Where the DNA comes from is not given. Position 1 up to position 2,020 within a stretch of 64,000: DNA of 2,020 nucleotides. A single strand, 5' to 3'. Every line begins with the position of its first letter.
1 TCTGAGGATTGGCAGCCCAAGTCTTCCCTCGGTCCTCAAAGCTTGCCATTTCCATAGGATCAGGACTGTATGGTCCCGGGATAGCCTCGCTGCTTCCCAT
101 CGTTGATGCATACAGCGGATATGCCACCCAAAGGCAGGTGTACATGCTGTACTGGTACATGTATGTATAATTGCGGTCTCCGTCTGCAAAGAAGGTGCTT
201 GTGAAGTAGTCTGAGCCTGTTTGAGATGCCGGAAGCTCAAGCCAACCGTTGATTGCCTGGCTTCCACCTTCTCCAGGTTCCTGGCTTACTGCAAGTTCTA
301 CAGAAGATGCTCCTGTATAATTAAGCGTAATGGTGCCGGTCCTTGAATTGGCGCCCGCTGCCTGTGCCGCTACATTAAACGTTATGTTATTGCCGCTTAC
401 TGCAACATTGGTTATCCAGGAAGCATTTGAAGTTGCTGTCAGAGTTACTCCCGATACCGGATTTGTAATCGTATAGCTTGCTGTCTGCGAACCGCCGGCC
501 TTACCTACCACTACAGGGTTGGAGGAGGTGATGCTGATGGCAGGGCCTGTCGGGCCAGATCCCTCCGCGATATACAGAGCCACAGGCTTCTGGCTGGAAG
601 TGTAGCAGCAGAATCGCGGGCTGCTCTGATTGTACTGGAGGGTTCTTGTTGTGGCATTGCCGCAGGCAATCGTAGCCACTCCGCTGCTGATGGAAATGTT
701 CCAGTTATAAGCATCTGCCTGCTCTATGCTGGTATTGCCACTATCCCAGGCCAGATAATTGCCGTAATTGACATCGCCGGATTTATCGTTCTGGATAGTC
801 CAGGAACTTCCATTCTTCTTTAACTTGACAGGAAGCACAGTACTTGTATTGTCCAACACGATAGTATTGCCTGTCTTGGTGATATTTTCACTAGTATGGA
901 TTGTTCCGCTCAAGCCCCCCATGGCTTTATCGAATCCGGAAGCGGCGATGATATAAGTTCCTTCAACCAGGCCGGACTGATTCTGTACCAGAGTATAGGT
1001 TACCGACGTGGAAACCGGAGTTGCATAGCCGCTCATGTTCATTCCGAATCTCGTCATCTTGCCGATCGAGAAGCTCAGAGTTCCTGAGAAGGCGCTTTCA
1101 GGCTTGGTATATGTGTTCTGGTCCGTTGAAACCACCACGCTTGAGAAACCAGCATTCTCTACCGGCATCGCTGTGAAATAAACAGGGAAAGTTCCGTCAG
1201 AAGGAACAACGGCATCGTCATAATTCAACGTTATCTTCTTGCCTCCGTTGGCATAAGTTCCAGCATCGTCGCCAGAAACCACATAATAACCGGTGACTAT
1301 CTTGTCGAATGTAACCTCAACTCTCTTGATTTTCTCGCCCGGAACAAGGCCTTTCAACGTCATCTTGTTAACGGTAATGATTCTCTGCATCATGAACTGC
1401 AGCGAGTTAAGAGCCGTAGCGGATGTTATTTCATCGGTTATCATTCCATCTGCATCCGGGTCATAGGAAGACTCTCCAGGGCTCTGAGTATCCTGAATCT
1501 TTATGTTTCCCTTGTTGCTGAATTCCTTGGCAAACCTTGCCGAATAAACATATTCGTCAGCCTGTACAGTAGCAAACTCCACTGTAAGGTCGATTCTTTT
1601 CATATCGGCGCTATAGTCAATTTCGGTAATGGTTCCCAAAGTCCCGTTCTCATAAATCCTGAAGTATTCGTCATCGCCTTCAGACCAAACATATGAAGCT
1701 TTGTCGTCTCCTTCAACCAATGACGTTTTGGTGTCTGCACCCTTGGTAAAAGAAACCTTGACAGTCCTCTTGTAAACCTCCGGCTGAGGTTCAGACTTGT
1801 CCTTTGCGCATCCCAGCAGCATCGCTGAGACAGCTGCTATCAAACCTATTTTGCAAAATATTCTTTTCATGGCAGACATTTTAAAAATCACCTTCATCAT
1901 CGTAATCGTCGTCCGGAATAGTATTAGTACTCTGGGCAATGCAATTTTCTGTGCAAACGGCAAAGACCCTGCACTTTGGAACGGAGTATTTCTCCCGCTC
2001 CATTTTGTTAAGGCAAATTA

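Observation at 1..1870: Paralog A appears to carry a non-specific nuclease domain, and E and F carry OB-like modules: a nucleic-acid theme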

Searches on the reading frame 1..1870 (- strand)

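Call 5: search_protein_families(library=pfam, proteins=[window:1-1870:-], max_evalue=1)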
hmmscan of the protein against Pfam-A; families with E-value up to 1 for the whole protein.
window:1-1870:- (623 aa): 2 families
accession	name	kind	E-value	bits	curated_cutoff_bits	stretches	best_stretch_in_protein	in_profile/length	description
PF13004.13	BACON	-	1.6e-05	25.2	25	1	478-531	4-61/61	Putative binding domain, N-terminal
PF21602.3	GldM_3rd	-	0.22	12.2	25.2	0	450-515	17-78/82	GldM third domain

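Call 7: search_protein_families(library=ncbifam, proteins=[window:1-1870:-], max_evalue=1)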
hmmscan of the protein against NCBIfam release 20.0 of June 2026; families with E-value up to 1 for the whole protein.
window:1-1870:- (623 aa): 0 families

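Call 9: find_homologous_proteins(query=window:1-1870:-, max_evalue=0.001)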
Query window:1-1870:- (623 aa): 112 proteins with E <= 0.001 among 8000 candidates.
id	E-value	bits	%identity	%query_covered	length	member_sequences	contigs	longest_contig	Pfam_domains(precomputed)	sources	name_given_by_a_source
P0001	0.0e+0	1385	100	100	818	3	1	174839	PF01223.30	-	-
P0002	0.0e+0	1235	89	100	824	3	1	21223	PF01223.30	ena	-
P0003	0.0e+0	1084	79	100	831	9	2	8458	PF01223.30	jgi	jgi:endonuclease G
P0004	2.5e-289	980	72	100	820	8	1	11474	PF01223.30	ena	-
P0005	2.8e-252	857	66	99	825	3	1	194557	PF01223.30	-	-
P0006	2.8e-235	801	55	83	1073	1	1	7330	PF01223.30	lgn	-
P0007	3.4e-231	788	54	85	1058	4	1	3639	PF01223.30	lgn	-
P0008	3.4e-221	755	55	68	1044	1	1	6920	PF01223.30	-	-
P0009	6.0e-216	737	57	70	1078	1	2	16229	PF01223.30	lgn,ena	-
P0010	8.7e-214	730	49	91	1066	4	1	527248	PF01223.30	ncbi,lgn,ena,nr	ncbi:MAG: DNA/RNA non-specific endonuclease [Bacteroidales bacterium]|nr:DNA/RNA non-specific endonu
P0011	2.0e-212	726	52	83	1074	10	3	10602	PF01223.30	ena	-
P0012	4.4e-211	721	58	70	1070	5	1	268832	PF01223.30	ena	-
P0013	1.0e-206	707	54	71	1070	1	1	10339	PF01223.30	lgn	-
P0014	7.7e-204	697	54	100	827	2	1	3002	PF01223.30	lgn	-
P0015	4.7e-201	688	58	68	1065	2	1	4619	PF01223.30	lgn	-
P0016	8.7e-200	684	52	80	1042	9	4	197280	PF01223.30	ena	-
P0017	1.6e-199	683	56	70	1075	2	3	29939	PF01223.30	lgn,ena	-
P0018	5.1e-197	675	51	81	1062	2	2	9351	PF01223.30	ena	-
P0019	5.4e-193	661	55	71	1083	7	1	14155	PF01223.30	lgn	-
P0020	6.5e-187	641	51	69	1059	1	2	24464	PF01223.30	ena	-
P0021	1.2e-185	637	49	100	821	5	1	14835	PF01223.30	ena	-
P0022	4.5e-185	635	45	86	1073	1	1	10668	PF01223.30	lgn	-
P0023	5.4e-184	632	50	100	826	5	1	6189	PF01223.30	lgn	-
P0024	1.2e-182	627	50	85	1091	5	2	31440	PF01223.30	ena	-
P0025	3.8e-182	626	51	100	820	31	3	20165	PF01223.30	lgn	-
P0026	2.5e-181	623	49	85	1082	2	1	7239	PF01223.30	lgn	-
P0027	1.7e-180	620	50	100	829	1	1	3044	PF01223.30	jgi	-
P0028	1.8e-175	604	59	83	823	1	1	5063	PF01223.30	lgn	-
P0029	3.8e-173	596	51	94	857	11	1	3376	PF01223.30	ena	-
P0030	5.3e-173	595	48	99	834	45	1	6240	PF01223.30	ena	-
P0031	1.6e-172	594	54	90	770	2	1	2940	PF13004.14,PF01223.30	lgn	-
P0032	1.6e-149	518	68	59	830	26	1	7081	PF01223.30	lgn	-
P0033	1.1e-145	505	72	53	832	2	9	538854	PF01223.30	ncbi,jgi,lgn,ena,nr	ncbi:MAG: hypothetical protein E7108_05030 [Bacteroidales bacterium]|jgi:endonuclease G|nr:hypotheti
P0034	1.2e-144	502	48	86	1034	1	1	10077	PF01223.30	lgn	-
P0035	9.8e-144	499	44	91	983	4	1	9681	PF01223.30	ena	-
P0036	8.2e-139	483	46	99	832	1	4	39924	PF01223.30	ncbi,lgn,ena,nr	ncbi:MAG: DNA/RNA non-specific endonuclease [Bacteroidales bacterium]|nr:DNA/RNA non-specific endonu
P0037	1.9e-126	442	43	100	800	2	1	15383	PF01223.30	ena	-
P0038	6.9e-124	433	53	67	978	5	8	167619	PF01223.30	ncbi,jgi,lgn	jgi:endonuclease G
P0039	2.0e-122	428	62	31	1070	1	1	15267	PF01223.30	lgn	-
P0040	1.1e-120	423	48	83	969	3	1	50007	PF01223.30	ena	-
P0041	3.5e-118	414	52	70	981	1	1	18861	PF01223.30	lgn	-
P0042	7.9e-83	298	43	68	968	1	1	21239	PF13287.13,PF13290.14,PF18998.7,PF26918.1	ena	-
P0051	2.5e-69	253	38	70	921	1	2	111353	PF13287.13,PF13290.14,PF26918.1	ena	-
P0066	6.3e-65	239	34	83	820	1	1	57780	PF00041.28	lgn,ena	-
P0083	1.2e-38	152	38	45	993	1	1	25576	PF09992.15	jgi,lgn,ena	-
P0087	1.1e-33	135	34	46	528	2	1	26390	PF13385.14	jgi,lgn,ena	-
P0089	3.9e-33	134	30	82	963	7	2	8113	PF13004.14,PF01223.30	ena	-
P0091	3.3e-29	121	30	70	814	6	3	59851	-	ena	-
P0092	3.6e-29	120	34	50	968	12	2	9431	PF01223.30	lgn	-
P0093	2.3e-28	118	28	80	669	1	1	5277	PF13004.14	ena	-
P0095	3.1e-23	101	28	68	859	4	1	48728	PF18998.7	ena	-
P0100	5.5e-14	70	30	47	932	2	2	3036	PF21461.4,PF02368.25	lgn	-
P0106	6.9e-8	50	39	17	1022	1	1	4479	PF13004.14,PF26918.1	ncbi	-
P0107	2.3e-7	49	37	21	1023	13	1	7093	PF19190.7,PF13004.14,PF13742.13,PF01336.32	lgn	-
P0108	1.9e-5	42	31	26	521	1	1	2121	PF04231.20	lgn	-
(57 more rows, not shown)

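Call 11: find_encoding_contigs(protein=P0001, flank=10000, max_places=3)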
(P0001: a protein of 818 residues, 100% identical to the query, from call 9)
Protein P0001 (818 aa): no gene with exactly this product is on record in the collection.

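Call 12: search_protein_families(library=pfam, proteins=[P0001, P0010, P0107, P0108, P0042, P0083, P0087], max_evalue=0.01)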
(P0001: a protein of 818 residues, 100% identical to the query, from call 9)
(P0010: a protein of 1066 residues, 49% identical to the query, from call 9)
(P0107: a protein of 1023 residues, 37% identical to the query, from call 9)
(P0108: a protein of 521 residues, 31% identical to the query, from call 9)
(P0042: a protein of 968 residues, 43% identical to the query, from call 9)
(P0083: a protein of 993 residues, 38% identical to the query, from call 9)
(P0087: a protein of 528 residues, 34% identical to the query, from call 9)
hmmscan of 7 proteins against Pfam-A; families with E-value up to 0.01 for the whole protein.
P0001 (818 aa): 2 families
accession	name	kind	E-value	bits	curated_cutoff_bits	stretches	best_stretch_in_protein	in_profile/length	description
PF01223.29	Endonuclease_NS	-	2.8e-29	102.8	23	1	567-800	23-222/223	DNA/RNA non-specific endonuclease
PF13004.13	BACON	-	3.7e-05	24.1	25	1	478-531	4-61/61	Putative binding domain, N-terminal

P0010 (1066 aa): 1 family
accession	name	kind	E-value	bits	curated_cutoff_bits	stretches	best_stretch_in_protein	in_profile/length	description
PF01223.29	Endonuclease_NS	-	2e-32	113.1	23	1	805-1048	8-222/223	DNA/RNA non-specific endonuclease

P0107 (1023 aa): 4 families
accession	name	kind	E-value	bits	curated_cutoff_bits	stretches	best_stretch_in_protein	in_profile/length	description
PF13004.13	BACON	-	9.9e-12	45.1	25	1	57-115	2-61/61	Putative binding domain, N-terminal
PF19190.6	BACON_2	-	1.7e-07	31.5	25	1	32-117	2-94/94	Viral BACON domain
PF13742.12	tRNA_anti_2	-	1.8e-06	28.5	27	0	133-229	2-83/95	OB-fold nucleic acid binding domain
PF01336.31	tRNA_anti-codon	-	5.2e-06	26.7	27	0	301-377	1-65/75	OB-fold nucleic acid binding domain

P0108 (521 aa): 1 family
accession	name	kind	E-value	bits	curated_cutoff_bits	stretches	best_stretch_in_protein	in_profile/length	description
PF04231.19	Endonuclease_1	-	3.5e-67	227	25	1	37-268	2-234/235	Endonuclease I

P0042 (968 aa): 6 families
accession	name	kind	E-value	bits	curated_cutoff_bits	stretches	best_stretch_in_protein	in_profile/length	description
PF18998.6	Flg_new_2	-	2.4e-14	53.5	23.6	1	748-821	1-71/73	Divergent InlB B-repeat domain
PF13290.12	CHB_HEX_C_1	-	9.5e-08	32.3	22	1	557-620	3-66/67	Chitobiase/beta-hexosaminidase C-terminal domain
PF13287.12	Fn3_assoc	-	3.8e-07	30.6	23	1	566-624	1-59/59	Fn3 associated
PF01336.31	tRNA_anti-codon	-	0.0011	19.3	27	1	661-739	3-73/75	OB-fold nucleic acid binding domain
PF24060.1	DUF7361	-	0.0035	18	29.5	0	694-736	51-90/95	Domain of unknown function (DUF7361)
PF02368.24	Big_2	-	0.0074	16.7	22.8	1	490-521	35-66/79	Bacterial Ig-like domain (group 2)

P0083 (993 aa): 1 family
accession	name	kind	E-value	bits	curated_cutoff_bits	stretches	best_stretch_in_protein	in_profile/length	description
PF09992.14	NAGPA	-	5.3e-23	82.5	25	1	765-990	2-168/169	Phosphodiester glycosidase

P0087 (528 aa): 1 family
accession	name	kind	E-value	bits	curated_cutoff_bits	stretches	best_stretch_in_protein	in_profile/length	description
PF13385.13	Laminin_G_3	-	6.3e-15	56.1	27.6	1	357-516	4-151/151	Concanavalin A-like lectin/glucanases superfamily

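Call 23: find_encoding_contigs(protein=P0002, flank=10000, max_places=3)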
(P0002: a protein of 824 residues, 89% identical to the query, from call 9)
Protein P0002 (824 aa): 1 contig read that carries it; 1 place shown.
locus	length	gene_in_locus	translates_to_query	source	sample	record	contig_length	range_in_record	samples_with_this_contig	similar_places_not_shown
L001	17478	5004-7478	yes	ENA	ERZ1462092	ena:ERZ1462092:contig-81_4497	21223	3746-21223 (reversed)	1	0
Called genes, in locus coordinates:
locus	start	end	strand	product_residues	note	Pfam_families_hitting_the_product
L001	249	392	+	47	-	-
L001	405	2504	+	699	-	PF18998:Flg_new_2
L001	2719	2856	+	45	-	-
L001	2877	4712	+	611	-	-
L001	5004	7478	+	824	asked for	PF01223:Endonuclease_NS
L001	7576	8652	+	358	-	PF04015:DUF362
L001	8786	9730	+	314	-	PF00698:Acyl_transf_1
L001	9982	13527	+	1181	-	PF01855:POR_N, PF17147:PFOR_II, PF01558:POR, PF10371:EKR, PF00037:Fer4 (weak), PF12838:Fer4_7, PF13484:Fer4_16, PF02775:TPP_enzyme_C, +7 more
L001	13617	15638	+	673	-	PF07715:Plug, PF00593:TonB_dep_Rec_b-barrel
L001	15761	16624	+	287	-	PF13483:Lactamase_B_3, PF12706:Lactamase_B_2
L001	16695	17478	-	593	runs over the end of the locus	PF00682:HMGL-like, PF02436:PYC_OADA, PF00364:Biotin_lipoyl (weak)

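Call 42: find_related_loci(query=A4, collection=genome_contigs, flank=10000)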
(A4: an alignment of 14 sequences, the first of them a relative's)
Query A4 (818 aa) in genome_contigs; peptide patterns used: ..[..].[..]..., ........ (x = any residue, [..] = any of these).
98 stretches matched a pattern; 36 encode a relative of the query (tblastn E <= 1e-3); 35 distinct loci.
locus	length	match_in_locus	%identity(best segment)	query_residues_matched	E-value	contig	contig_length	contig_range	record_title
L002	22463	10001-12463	81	1-818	0e+0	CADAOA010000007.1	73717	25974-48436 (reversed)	MAG: uncultured Bacteroidia bacterium isolate RUG13464 genome assembly, contig: RUG13464_asm_7, whole genome shotgun seq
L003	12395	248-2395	72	105-818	0e+0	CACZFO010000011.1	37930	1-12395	MAG: uncultured Bacteroidia bacterium isolate RUG12577 genome assembly, contig: RUG12577_asm_11, whole genome shotgun se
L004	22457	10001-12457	52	9-818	0e+0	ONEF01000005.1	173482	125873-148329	uncultured Bacteroidales bacterium isolate RUG234 genome assembly, contig: scaffold_59, whole genome shotgun sequence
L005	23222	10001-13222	58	1-818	7e-170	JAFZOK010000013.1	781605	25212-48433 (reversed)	MAG: Bacteroidales bacterium isolate RGIG7951 Water_buffalos_Rumen-1__c261753, whole genome shotgun sequence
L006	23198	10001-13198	49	1-818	4e-159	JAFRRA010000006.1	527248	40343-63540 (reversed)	MAG: Bacteroidales bacterium isolate RGIG2722 Goat_Omasum-4__c415842, whole genome shotgun sequence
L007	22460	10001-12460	52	1-818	0e+0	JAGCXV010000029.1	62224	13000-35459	MAG: Bacteroidales bacterium isolate RGIG10221 Yak_Rumen-5__c615362, whole genome shotgun sequence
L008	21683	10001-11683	71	258-818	0e+0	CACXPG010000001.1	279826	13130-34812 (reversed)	MAG: uncultured Bacteroidia bacterium isolate RUG11482 genome assembly, contig: RUG11482_asm_1, whole genome shotgun seq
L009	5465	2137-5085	44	1-818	6e-130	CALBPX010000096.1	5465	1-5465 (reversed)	MAG TPA_asm: uncultured Bacteroidales bacterium isolate ERR1278105_bin.80_CONCOCT_v1.1_MAG genome assembly, contig: ERZ8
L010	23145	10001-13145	36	1-818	6e-107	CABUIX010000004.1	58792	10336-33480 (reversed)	MAG TPA_asm: uncultured Bacteroidales bacterium isolate MGYG-HGUT-04050 genome assembly, contig: GUT_GENOME254915_4, who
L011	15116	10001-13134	35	123-818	9e-96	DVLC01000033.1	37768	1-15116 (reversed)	MAG TPA_asm: Candidatus Cryptobacteroides merdipullorum isolate ChiHecec2B26-709 ChiHecec2B26__C94615_L37768_SRR6323527,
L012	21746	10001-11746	34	213-818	5e-90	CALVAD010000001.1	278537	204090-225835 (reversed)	MAG: uncultured Bacteroidales bacterium isolate BRZ_GE__bin89 genome assembly, contig: BRZ_GE__NODE_14_length_278537_cov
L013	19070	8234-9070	50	518-818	5e-86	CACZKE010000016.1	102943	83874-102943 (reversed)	MAG: uncultured Bacteroidia bacterium isolate RUG12703 genome assembly, contig: RUG12703_asm_16, whole genome shotgun se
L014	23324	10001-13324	54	1-818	4e-86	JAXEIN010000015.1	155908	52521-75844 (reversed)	MAG: Tidjanibacter sp. isolate SUG3457 k141_5143034, whole genome shotgun sequence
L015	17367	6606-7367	53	541-818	1e-82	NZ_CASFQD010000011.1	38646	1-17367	Uncultured Alistipes sp. isolate SI.B47.metabat-bins.143 SI.B47.metabat-bins.143.fa_k141_73857, whole genome shotgun seq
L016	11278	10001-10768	53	543-818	2e-82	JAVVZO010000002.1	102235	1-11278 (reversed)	MAG: Alistipes sp. isolate CGS10Y3-bin77 NODE_135_length_102235_cov_47.044177, whole genome shotgun sequence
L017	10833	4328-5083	53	542-818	4e-80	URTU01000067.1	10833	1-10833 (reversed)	uncultured Alistipes sp. isolate UMGS1342 genome assembly, contig: NODE_3264_length_10833_cov_4.305808, whole genome sho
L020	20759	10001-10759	52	541-818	3e-78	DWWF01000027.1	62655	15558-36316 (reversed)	MAG TPA_asm: Candidatus Alistipes merdavium isolate ChiBcolR5-1230 ChiBcolR5__C178444_L62655_SAMN08009989, whole genome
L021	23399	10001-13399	51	1-810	9e-78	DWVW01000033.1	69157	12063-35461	MAG TPA_asm: Candidatus Alistipes excrementavium isolate CHK15-232 CHK15__C122966_L69157_SAMEA104467158, whole genome sh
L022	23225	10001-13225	49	1-818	8e-77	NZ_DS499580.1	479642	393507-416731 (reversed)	Alistipes putredinis DSM 17216 Scfld_02_10, whole genome shotgun sequence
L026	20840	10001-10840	48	521-809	3e-74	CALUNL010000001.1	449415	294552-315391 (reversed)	MAG: uncultured Alistipes sp. isolate BRZ_NN__bin84 genome assembly, contig: BRZ_NN__NODE_8_length_449415_cov_23.408795,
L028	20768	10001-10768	49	541-818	3e-73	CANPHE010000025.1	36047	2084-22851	MAG TPA_asm: uncultured Alistipes sp. isolate SRR15730541_bin.39_metawrap_v1.3_MAG genome assembly, contig: NODE.1023_le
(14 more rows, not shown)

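Call 46: search_protein_families(library=pfam, proteins=[P0100], max_evalue=10)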
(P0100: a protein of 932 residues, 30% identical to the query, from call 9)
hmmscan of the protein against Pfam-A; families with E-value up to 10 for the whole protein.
P0100 (932 aa): 6 families
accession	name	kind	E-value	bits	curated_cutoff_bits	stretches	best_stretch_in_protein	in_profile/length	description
PF02368.24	Big_2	-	1.5e-28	99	22.8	2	449-525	2-79/79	Bacterial Ig-like domain (group 2)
PF21461.3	HL_N-beta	-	1.8e-06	28.1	27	2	762-794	19-50/57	Hyaluronate lyase, N-terminal beta-sheet domain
PF22359.2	Big-like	-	0.0012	19.5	27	1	766-802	12-47/48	Bacterial Ig-like domain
PF00047.31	ig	-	0.014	16.1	21.8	2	458-497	2-40/81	Immunoglobulin domain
PF09001.16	DUF1890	-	0.23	12.2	25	1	38-119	30-112/141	Domain of unknown function (DUF1890)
PF03833.19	PolC_DP2_N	-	0.57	9.7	24.3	1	717-792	52-125/271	DNA polymerase II large subunit DP2, N-terminal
